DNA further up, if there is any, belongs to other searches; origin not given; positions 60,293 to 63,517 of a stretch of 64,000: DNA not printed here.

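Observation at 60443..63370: One polypeptide without a signal peptide carries a PG anchor plus glycan-, peptide- and ester-cleaving modules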

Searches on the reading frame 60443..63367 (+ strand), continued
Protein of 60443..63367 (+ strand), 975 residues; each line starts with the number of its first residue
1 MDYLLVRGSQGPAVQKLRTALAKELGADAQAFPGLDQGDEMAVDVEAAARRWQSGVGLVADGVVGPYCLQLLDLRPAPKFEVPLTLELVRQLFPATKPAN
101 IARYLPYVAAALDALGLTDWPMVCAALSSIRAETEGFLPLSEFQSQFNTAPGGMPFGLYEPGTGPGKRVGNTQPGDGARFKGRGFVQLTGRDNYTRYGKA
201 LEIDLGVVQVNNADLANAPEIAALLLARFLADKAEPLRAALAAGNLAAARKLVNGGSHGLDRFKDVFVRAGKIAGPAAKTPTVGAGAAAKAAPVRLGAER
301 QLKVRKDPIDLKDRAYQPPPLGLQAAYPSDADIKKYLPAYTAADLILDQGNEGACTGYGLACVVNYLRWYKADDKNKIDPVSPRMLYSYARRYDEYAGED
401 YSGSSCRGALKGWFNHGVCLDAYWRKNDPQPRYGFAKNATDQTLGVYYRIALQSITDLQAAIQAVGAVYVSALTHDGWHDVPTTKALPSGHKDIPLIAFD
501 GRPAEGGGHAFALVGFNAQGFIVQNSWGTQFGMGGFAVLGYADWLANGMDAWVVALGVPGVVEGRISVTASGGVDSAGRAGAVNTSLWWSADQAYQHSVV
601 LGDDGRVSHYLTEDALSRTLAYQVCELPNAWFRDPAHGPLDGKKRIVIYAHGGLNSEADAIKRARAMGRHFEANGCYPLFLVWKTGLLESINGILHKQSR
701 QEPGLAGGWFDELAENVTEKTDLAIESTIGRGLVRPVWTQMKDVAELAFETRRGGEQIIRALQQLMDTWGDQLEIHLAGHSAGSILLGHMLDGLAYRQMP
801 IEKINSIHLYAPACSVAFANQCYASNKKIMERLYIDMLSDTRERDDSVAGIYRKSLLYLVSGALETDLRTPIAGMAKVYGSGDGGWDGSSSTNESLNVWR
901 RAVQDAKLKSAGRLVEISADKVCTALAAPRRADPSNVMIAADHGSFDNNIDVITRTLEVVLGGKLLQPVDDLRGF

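Call 31: predict_structure(alignment_id=A1)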
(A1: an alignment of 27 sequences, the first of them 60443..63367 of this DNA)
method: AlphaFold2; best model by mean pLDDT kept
length: 975 residues; sequences in the alignment: 27
mean_pLDDT: 62.6   pTM: 0.43
mean pLDDT of the five models: 62.6, 60.8, 60.5, 59.3, 56.5
residues with pLDDT >= 90: 118; 70-90: 305; 50-70: 190; < 50: 362
segments of 3 or more residues with pLDDT < 50: 132-137, 141-151, 153-155, 276-379, 381-419, 436-475, 484-488, 499-536, 538-582, 608-613, 696-700, 702-735, 854-865, 870-872
pLDDT, mean of each block of 10 residues (from residue 1): 82 91 87 87 88 73 89 87 83 66 82 91 81 46 44 52 59 52 61 80 65 67 86 90 87 73 82 53 32 30 27 30 34 45 37 35 43 43 43 31 38 43 57 54 33 36 41 47 50 51 36 43 39 42 31 26 24 28 66 82 56 54 85 77 90 70 88 92 62 50 43 34 37 48 72 79 91 93 87 88 91 79 89 88 66 45 45 62 55 76 87 87 79 72 85 93 90 75
secondary structure, 60 per line:
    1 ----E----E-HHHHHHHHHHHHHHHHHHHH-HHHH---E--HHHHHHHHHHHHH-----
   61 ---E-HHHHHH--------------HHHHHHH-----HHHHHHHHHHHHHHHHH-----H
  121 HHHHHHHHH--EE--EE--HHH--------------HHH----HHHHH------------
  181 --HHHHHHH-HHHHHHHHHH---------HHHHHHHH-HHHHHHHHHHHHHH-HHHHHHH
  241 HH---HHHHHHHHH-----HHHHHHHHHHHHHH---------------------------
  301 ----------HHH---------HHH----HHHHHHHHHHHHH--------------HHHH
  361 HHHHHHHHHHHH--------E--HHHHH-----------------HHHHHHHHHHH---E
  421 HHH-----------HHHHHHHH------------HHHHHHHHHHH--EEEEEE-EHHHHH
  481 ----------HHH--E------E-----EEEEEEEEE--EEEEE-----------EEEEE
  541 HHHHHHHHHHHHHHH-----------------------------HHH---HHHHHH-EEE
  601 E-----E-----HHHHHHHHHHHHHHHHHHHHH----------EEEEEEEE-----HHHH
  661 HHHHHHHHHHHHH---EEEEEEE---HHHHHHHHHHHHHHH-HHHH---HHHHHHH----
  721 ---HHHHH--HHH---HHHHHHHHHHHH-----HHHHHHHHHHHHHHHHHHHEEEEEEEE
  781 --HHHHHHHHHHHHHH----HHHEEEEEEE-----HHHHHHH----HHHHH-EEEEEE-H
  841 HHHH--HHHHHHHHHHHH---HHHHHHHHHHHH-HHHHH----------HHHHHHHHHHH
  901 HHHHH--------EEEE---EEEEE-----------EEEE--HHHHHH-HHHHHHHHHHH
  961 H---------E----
elements in order (helices of 4 or more, strands of 3 or more residues): H12-31 H33-36 H43-55 H66-71 H86-92 H98-114 H120-129 H164-168 H183-189 H191-200 H210-217 H219-232 H234-242 H246-254 H260-273 H330-342 H357-372 H384-388 H406-416 H435-442 H455-465 E468-473 H476-480 E509-517 E520-524 E536-540 H541-555 H591-596 E598-601 H613-633 E644-651 H657-673 E677-683 H687-701 H703-706 H710-716 H724-728 H737-748 H754-772 E773-780 H783-796 E804-810 H816-822 H827-831 E833-838 H840-844 H847-858 H862-873 H875-879 H890-905 E914-917 E921-925 E937-940 H943-948 H950-961

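Call 33: find_homologous_proteins(query=A3, max_evalue=0.001)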
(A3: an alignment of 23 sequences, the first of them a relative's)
Query A3 (23 sequences) (704 aa, profile of the alignment): 4741 proteins with E <= 0.001 among 8000 candidates; the best 120 are listed.
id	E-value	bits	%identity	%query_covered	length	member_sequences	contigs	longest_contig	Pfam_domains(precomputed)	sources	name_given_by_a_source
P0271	3.7e-284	963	44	96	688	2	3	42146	PF00112.30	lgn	-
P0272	4.1e-284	962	43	98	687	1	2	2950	PF00112.30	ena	-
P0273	6.2e-284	962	44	97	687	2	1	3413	PF00112.30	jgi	jgi:hypothetical protein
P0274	1.2e-283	961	44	97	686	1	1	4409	PF00112.30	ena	-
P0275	2.4e-283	960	43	96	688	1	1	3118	PF00112.30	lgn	-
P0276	7.4e-283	958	45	99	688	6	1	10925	PF00112.30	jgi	-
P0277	1.2e-282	958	43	97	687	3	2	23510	PF00112.30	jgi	jgi:hypothetical protein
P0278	1.2e-282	958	42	96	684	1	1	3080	PF00112.30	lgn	-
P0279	9.0e-282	955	44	97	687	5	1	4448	PF00112.30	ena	-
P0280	4.4e-281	952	44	95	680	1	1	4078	PF00112.30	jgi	jgi:hypothetical protein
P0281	1.4e-280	951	43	98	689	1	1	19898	PF00112.30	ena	-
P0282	2.3e-280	950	44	98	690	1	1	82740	PF00112.30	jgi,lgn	jgi:hypothetical protein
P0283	2.5e-280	950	43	98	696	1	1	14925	PF00112.30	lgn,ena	-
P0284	3.6e-280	949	44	97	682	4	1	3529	PF00112.30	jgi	-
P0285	5.6e-280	949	43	99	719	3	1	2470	PF00112.30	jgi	jgi:hypothetical protein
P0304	1.6e-276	937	44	96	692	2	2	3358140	PF00112.30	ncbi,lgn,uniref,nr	ncbi:C1 family peptidase [Candidatus Nitronereus thalassa]|uniref:C1 family peptidase n=1 Tax=Candid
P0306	2.6e-276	937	43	96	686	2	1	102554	PF00112.30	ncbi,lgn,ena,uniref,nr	ncbi:C1 family peptidase [Geobacter sp.]|uniref:C1 family peptidase n=1 Tax=Geobacter sp. TaxID=4661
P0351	5.1e-273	926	41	98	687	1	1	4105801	PF00112.30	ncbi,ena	-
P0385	2.0e-271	920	44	99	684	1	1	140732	PF00112.30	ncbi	ncbi:MAG: C1 family peptidase [Thiobacillus sp.]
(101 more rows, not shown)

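Call 34: find_encoding_contigs(protein=P0304, flank=8000, max_places=1)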
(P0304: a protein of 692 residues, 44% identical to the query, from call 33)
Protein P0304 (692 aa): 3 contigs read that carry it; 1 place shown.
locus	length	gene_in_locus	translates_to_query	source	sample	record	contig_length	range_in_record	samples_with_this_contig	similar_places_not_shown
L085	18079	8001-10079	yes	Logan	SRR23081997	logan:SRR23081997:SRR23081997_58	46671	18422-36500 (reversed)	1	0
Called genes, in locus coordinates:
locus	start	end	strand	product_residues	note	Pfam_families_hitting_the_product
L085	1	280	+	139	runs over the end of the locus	PF13473:Cupredoxin_1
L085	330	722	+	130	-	PF00072:Response_reg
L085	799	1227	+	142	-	PF00042:Globin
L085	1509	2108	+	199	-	PF07617:DUF1579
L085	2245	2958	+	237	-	PF10677:DUF2490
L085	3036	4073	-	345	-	PF07478:Dala_Dala_lig_C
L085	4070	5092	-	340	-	PF15887:Peptidase_Mx (weak)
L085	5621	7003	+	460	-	PF13472:Lipase_GDSL_2 (faint)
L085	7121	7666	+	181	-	PF01230:HIT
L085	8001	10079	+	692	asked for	PF00112:Peptidase_C1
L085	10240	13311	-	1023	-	PF02811:PHP, PF07733:DNA_pol3_alpha, PF17657:DNA_pol3_finger, PF14579:HHH_6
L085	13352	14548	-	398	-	PF00817:IMS, PF11799:IMS_C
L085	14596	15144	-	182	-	PF01381:HTH_3, PF00717:Peptidase_S24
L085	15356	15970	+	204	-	-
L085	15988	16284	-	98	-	-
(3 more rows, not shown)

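Call 35: find_encoding_contigs(protein=P0306, flank=8000, max_places=1)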
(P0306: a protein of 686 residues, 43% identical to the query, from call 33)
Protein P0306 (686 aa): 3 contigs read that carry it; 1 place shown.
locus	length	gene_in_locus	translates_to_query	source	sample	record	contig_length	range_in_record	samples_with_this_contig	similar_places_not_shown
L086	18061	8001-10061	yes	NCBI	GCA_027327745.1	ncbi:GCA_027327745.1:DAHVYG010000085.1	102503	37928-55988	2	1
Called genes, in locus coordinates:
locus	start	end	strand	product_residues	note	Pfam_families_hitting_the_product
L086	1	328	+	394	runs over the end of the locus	PF25919:BSH_CusB (faint), PF25917:BSH_RND, PF25973:BSH_CzcB (weak), PF25876:HH_MFP_RND, PF25944:Beta-barrel_RND, PF25967:RND-MFP_C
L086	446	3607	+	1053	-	PF00873:ACR_tran, PF02355:SecD_SecF_C (faint), PF03176:MMPL (weak)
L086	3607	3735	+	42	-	-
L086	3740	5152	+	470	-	PF02321:OEP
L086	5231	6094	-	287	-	PF00165:HTH_AraC, PF12833:HTH_18, PF01035:DNA_binding_1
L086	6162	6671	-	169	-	PF09900:DUF2127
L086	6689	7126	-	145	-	PF04657:DMT_YdcZ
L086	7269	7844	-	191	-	PF00011:HSP20, PF17886:ArsA_HSP20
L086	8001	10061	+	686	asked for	PF00112:Peptidase_C1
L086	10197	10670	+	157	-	PF00903:Glyoxalase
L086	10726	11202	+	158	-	PF01152:Bac_globin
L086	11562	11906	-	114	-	-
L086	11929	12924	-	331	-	-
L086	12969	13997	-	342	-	PF01734:Patatin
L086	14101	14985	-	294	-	PF00565:SNase (weak)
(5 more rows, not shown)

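Call 36: find_encoding_contigs(protein=P0385, flank=8000, max_places=1)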
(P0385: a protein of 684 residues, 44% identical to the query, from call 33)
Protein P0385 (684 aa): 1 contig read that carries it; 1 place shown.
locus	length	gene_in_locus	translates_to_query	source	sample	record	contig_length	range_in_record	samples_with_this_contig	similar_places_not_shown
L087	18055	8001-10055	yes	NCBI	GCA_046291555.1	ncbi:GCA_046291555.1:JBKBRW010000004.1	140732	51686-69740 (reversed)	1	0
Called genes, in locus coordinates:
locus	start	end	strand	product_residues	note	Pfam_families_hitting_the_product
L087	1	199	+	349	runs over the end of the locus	PF00364:Biotin_lipoyl (faint), PF25919:BSH_CusB (weak), PF25984:BSH_YknX (faint), PF25885:HH_EMRA (weak), PF25876:HH_MFP_RND, PF25954:Beta-barrel_RND_2, PF25967:RND-MFP_C (weak), PF25989:YknX_C (weak), +1 more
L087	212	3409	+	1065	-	PF00873:ACR_tran, PF02355:SecD_SecF_C (faint)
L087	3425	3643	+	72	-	PF11127:YgaP-like_TM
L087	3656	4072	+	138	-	PF00581:Rhodanese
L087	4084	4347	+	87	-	PF00462:Glutaredoxin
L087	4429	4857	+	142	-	PF21352:Zn_ribbon_Thio2, PF00085:Thioredoxin, PF13899:Thioredoxin_7 (weak), PF13098:Thioredoxin_2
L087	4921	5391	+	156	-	PF02556:SecB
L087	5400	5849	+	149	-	PF06347:SH3_4, PF08239:SH3_3 (weak), PF06347:SH3_4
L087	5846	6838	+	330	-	PF01210:NAD_Gly3P_dh_N, PF07479:NAD_Gly3P_dh_C, PF20618:GPD_NAD_C_bact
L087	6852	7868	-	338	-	PF00990:GGDEF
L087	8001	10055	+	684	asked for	PF00112:Peptidase_C1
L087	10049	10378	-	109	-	-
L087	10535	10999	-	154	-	PF00588:SpoU_methylase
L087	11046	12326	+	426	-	PF08886:GshA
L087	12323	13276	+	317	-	PF02951:GSH-S_N, PF02955:GSH-S_ATP, PF08443:RimK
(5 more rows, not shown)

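Call 37: find_encoding_contigs(protein=P0351, flank=8000, max_places=1)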
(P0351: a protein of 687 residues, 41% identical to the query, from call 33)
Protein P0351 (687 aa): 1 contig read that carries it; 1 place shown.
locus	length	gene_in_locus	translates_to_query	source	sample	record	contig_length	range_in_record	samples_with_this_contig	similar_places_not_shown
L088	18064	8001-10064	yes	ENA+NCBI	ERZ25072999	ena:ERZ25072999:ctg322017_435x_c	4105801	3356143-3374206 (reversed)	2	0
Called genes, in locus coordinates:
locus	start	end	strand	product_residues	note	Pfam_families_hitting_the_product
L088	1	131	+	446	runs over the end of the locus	-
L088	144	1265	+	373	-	PF12838:Fer4_7 (faint), PF13237:Fer4_10 (faint), PF13746:Fer4_18 (faint), PF13183:Fer4_8 (faint), PF13534:Fer4_17 (faint), PF17179:Fer4_22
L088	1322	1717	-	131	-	-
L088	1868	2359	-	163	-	PF12694:cpYpsA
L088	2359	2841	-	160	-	-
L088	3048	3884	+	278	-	PF00970:FAD_binding_6 (faint), PF00175:NAD_binding_1, PF10418:DHODB_Fe-S_bind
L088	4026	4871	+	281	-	PF01058:Oxidored_q6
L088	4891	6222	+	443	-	PF00374:NiFeSe_Hases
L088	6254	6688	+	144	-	PF07885:Ion_trans_2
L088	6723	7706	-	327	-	PF08668:HDOD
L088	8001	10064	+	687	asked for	PF00112:Peptidase_C1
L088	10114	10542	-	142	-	-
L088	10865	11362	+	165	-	-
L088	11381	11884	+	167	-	-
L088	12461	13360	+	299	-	PF01112:Asparaginase_2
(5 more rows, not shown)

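Call 40: search_protein_families(library=pfam, proteins=[P0215, P0237, P0238, P0243, P0253, P0260, P0233, P0241, P0124, P0126], max_evalue=0.01)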
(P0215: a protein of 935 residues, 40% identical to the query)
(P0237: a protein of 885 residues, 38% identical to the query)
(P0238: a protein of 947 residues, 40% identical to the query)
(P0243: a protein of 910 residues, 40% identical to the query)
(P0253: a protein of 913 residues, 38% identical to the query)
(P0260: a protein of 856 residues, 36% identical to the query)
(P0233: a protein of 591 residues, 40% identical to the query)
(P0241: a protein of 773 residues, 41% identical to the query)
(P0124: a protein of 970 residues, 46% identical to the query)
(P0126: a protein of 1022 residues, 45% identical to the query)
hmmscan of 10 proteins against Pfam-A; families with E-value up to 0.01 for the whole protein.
P0215 (935 aa): 2 families
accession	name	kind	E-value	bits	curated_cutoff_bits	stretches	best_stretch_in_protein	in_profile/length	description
PF01510.30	Amidase_2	-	1.8e-18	67.6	26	1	32-150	5-130/131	N-acetylmuramoyl-L-alanine amidase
PF00112.29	Peptidase_C1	-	3e-06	27.9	20.7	1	305-486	16-203/220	Papain family cysteine protease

P0237 (885 aa): 2 families
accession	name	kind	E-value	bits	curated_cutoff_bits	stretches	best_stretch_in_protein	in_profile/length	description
PF11860.13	Muramidase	-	1.6e-53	182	22.3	1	22-189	3-174/175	N-acetylmuramidase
PF00112.29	Peptidase_C1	-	0.0078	16.7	20.7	0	446-478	164-200/220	Papain family cysteine protease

P0238 (947 aa): 2 families
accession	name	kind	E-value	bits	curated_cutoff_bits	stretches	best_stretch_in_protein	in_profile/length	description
PF01510.30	Amidase_2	-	5.7e-09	36.8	26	1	64-242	6-129/131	N-acetylmuramoyl-L-alanine amidase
PF00112.29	Peptidase_C1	-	5.3e-07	30.4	20.7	1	347-552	13-201/220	Papain family cysteine protease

P0243 (910 aa): 1 family
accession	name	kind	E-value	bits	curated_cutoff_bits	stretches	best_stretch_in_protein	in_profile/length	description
PF00112.29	Peptidase_C1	-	4.4e-06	27.4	20.7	1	466-506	155-201/220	Papain family cysteine protease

P0253 (913 aa): 1 family
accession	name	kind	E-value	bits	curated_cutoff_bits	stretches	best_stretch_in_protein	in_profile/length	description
PF01510.30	Amidase_2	-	1e-09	39.3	26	1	26-169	9-130/131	N-acetylmuramoyl-L-alanine amidase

P0260 (856 aa): 2 families
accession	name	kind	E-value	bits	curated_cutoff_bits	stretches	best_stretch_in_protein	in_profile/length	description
PF11860.13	Muramidase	-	3.6e-59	200.4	22.3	1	23-188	1-173/175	N-acetylmuramidase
PF00112.29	Peptidase_C1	-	2.3e-05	25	20.7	1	265-469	16-203/220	Papain family cysteine protease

P0233 (591 aa): 1 family
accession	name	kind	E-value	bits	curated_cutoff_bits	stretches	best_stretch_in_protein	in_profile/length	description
PF00112.29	Peptidase_C1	-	5.5e-07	30.3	20.7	1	165-355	16-205/220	Papain family cysteine protease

P0241 (773 aa): 2 families
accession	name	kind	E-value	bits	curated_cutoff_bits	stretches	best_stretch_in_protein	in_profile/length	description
PF00112.29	Peptidase_C1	-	0.00038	21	20.7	1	316-352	164-204/220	Papain family cysteine protease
PF07859.19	Abhydrolase_3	-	0.0078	16.4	25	0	567-661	70-159/210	alpha/beta hydrolase fold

P0124 (970 aa): 2 families
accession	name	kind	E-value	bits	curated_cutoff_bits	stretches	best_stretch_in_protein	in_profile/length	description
PF00112.29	Peptidase_C1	-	7.5e-07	29.9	20.7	1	355-554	17-204/220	Papain family cysteine protease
PF01471.23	PG_binding_1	-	4.7e-05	23.9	23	1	42-74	25-57/57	Putative peptidoglycan binding domain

P0126 (1022 aa): 3 families
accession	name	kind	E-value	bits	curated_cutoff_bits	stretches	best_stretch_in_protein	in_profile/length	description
PF00112.29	Peptidase_C1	-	6e-05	23.6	20.7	1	456-592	65-200/220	Papain family cysteine protease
PF05990.18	DUF900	-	0.0001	22.3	20.5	1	684-843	6-120/232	Alpha/beta hydrolase of unknown function (DUF900)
PF00182.24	Glyco_hydro_19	-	0.0062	16.8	25.5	0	220-257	103-140/232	Chitinase class I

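Call 41: fold_search(model_id=the predicted structure, library=pdb)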
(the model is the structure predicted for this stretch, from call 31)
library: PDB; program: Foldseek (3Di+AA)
matches with E <= 10: 1044; with E <= 0.001: 0
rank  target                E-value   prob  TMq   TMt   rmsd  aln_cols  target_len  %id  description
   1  5nm7_G                3.3e-03  0.96  0.10  0.26  16.4       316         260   18  Crystal structure of Burkholderia AP3 phage endolysin (released 2018-02-14)
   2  5xss_A                4.3e-03  0.41  0.07  0.18  22.3       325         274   12  XylFII molecule (released 2017-08-02)
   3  1cuv                  4.7e-03  0.99  0.11  0.40  12.7       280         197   11  CUTINASE, A85F MUTANT (released 1996-07-11)
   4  1cuh                  5.4e-03  0.98  0.10  0.36  13.0       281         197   12  CUTINASE, R196E MUTANT (released 1996-07-11)
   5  3ef3                  5.4e-03  0.97  0.09  0.35  13.0       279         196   13  cut-1a; NCN-Pt-Pincer-Cutinase Hybrid (released 2009-07-28)
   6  1ffe                  5.7e-03  0.98  0.10  0.37  12.6       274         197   12  CONTRIBUTION OF CUTINASE SERINE 42 SIDE CHAIN TO THE STABILIZATION OF THE OXYANION TRANSITION STATE (released 1996-03-08)
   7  5nm7_A                6.3e-03  0.84  0.08  0.23  16.8       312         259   18  Crystal structure of Burkholderia AP3 phage endolysin (released 2018-02-14)
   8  5xss_C                6.6e-03  0.38  0.07  0.18  21.6       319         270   11  XylFII molecule (released 2017-08-02)
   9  1xzh                  6.9e-03  0.98  0.10  0.40  12.9       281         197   12  FUSARIUM SOLANI CUTINASE MUTANT WITH THR 80 REPLACED BY PRO (released 1996-10-14)
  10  1cux                  6.9e-03  0.97  0.10  0.37  12.6       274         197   12  CUTINASE, L114Y MUTANT (released 1996-07-11)
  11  1xzf                  8.1e-03  0.97  0.10  0.37  12.6       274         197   12  FUSARIUM SOLANI CUTINASE MUTANT WITH THR 144 REPLACED BY CYS (released 1996-10-14)
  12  7cy9_B                8.1e-03  0.96  0.09  0.37  13.1       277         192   11  Crystal structure of a biodegradable plastic-degrading cutinase from Paraphoma sp. B47-9 solved by getting the phase f (released 2020-09-30)
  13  1ffa                  8.1e-03  0.96  0.10  0.37  12.7       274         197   12  CONTRIBUTION OF CUTINASE SERINE 42 SIDE CHAIN TO THE STABILIZATION OF THE OXYANION TRANSITION STATE (released 1996-03-08)
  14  1cus                  9.3e-03  0.98  0.11  0.41  12.4       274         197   13  FUSARIUM SOLANI CUTINASE IS A LIPOLYTIC ENZYME WITH A CATALYTIC SERINE ACCESSIBLE TO SOLVENT (released 1994-07-31)
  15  1cuu                  9.3e-03  0.96  0.10  0.37  12.6       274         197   12  CUTINASE, A199C MUTANT (released 1996-07-11)
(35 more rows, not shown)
